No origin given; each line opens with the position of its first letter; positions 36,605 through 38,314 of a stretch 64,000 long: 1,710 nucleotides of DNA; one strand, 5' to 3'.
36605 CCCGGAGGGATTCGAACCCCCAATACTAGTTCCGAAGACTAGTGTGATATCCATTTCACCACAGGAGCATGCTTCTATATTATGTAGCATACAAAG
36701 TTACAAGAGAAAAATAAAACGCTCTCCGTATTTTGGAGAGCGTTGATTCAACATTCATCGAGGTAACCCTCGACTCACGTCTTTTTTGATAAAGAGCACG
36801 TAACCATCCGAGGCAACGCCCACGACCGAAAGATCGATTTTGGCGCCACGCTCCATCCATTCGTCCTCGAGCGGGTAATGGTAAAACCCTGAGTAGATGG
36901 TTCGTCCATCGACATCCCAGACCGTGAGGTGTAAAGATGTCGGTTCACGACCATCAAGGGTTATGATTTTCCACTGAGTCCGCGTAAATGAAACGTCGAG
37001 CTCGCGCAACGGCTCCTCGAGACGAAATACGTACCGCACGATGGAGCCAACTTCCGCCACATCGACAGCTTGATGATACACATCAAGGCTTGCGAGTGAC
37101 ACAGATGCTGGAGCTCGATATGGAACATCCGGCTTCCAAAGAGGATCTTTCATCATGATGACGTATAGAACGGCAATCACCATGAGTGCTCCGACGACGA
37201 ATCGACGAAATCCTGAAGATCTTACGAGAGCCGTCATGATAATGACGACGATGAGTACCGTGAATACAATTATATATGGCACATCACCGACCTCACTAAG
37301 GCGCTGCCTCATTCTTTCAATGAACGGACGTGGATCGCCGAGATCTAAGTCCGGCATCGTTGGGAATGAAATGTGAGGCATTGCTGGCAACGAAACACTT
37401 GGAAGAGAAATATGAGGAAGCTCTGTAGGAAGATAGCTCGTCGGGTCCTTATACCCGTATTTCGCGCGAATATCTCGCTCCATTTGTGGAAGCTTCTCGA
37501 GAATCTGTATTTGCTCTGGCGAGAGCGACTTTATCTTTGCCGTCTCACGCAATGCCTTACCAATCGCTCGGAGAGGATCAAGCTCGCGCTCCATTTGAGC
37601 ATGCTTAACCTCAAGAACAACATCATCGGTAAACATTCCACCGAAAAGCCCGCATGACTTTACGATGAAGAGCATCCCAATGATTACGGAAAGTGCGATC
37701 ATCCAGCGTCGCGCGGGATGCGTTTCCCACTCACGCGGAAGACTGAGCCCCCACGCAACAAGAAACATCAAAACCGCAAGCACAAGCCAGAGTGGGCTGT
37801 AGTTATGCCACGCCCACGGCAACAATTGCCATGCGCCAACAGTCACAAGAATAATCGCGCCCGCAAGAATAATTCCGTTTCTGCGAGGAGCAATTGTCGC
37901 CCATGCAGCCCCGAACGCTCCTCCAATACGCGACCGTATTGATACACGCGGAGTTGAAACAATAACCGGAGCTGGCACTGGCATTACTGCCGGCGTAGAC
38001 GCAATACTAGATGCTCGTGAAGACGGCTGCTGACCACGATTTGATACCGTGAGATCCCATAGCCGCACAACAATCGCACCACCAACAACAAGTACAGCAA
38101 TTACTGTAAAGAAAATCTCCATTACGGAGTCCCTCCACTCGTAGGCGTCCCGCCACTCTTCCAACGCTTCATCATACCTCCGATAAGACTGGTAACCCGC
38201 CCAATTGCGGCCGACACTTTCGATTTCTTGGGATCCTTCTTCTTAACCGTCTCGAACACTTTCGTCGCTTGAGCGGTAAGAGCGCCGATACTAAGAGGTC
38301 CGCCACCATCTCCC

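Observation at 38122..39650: Three 54-bp tandem repeats creating three alternative in-frame starts for the SPFH/flotillin-like gene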

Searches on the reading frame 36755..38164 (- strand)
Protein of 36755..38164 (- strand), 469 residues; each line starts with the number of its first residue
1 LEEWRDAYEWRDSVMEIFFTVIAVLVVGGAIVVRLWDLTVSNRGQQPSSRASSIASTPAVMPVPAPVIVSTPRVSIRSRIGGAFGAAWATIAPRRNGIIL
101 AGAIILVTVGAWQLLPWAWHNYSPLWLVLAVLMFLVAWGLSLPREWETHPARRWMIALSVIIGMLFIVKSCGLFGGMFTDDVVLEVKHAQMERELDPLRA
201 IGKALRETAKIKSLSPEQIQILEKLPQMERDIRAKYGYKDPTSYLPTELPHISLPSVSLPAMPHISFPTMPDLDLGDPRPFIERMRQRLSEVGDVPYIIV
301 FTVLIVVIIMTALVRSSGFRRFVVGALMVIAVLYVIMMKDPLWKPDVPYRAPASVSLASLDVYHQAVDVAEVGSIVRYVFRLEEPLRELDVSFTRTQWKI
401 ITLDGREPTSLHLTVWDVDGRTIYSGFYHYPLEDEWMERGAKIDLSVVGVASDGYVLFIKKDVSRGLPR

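Call 4: search_protein_families(library=pfam, proteins=[window:36755-38164:-], max_evalue=0.01)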
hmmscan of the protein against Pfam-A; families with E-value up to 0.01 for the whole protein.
window:36755-38164:- (469 aa): 0 families

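Call 31: search_protein_families(library=ncbifam, proteins=[window:36755-38122:-], max_evalue=0.01)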
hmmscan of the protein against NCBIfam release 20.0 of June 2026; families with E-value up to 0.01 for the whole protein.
window:36755-38122:- (455 aa): 0 families
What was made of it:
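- On SPFH / Band 7 protein family: The downstream 455-aa partner has no Pfam or NCBIfam hit (calls 4, 31)
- Tried and rejected: NCBIfam gave no family for either the SPFH protein or its partner (call 31).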

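Call 76: find_encoding_contigs(protein=window:36755-38122:-, flank=2500, max_places=10)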
Protein window:36755-38122:- (455 aa): 4 contigs read that carry it; 3 places shown.
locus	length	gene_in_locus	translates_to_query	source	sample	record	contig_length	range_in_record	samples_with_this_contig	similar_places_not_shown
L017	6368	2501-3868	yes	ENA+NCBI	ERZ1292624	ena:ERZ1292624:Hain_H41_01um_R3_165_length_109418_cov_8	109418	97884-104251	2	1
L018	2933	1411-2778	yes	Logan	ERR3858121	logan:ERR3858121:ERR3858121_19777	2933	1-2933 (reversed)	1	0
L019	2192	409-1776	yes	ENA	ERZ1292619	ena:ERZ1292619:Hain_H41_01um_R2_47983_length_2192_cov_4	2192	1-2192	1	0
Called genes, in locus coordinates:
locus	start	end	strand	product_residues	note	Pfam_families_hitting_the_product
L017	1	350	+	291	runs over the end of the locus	PF02899:Phage_int_SAM_1, PF13495:Phage_int_SAM_4, PF00589:Phage_integrase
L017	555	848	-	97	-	-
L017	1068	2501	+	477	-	PF01145:Band_7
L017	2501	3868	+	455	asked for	-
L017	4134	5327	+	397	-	PF03435:Sacchrp_dh_NADP, PF16653:Sacchrp_dh_C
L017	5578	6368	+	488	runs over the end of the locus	PF01743:PolyA_pol, PF12627:PolyA_pol_RNAbd, PF01966:HD, PF13735:tRNA_NucTran2_2 (weak)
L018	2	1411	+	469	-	?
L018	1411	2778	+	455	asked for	-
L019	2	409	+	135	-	?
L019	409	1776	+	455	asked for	-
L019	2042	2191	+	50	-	?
